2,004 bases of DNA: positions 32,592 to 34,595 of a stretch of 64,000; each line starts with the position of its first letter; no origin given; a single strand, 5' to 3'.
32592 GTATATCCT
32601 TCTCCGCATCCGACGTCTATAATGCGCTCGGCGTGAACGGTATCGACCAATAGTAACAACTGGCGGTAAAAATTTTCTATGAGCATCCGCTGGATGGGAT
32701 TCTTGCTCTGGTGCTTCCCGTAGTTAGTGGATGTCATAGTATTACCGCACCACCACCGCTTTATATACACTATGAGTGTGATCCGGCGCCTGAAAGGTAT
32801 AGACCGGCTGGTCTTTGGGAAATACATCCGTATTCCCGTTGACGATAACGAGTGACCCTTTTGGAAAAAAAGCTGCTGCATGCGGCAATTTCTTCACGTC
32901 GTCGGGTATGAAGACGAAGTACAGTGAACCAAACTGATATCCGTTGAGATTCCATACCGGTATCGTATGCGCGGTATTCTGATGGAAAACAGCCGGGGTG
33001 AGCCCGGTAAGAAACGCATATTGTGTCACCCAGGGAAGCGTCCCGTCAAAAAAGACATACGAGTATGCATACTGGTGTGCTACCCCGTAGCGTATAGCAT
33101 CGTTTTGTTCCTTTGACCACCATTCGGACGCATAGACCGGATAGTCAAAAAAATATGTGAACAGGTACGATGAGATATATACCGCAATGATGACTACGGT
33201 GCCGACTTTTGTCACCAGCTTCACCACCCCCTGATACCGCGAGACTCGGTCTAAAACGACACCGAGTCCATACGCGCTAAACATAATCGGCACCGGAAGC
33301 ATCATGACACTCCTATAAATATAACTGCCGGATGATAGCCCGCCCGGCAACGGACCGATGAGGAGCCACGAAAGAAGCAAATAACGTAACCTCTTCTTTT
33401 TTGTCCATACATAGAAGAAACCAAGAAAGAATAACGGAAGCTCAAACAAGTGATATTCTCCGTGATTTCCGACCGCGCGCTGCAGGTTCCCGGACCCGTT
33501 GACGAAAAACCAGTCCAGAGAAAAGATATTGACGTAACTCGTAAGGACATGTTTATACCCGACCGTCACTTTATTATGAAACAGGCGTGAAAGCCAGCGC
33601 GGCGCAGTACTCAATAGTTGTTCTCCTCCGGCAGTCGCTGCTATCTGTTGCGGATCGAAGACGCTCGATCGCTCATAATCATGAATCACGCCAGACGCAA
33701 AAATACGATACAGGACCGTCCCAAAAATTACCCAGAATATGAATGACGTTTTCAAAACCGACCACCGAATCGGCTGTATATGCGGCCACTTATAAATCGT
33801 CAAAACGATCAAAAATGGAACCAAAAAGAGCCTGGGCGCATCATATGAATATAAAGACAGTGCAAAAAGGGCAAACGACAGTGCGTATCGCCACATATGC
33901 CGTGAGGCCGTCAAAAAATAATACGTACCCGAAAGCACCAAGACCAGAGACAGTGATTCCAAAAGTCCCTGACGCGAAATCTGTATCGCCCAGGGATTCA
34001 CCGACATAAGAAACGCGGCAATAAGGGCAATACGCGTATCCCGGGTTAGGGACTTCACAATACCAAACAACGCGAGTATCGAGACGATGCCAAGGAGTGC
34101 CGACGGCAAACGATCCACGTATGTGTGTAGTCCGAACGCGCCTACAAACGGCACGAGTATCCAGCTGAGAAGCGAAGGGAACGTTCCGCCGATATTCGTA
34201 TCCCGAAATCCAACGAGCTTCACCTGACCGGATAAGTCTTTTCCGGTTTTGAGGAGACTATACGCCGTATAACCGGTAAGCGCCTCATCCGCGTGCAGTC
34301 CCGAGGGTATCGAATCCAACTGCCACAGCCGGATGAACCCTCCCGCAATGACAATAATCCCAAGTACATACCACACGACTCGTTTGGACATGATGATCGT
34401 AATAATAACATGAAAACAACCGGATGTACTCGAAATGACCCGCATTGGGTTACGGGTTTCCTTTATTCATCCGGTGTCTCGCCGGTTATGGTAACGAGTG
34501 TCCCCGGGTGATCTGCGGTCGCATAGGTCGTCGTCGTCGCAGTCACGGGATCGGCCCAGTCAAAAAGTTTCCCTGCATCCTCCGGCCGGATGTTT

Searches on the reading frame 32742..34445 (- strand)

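Call 85: search_protein_families(library=pfam, proteins=[window:32742-34445:-], max_evalue=0.00001)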
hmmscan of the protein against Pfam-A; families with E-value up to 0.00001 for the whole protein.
window:32742-34445:- (567 aa): 1 family
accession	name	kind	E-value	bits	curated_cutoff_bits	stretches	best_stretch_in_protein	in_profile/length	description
PF13231.12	PMT_2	-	1.3e-08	35.7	26.1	1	91-246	4-159/160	Dolichyl-phosphate-mannose-protein mannosyltransferase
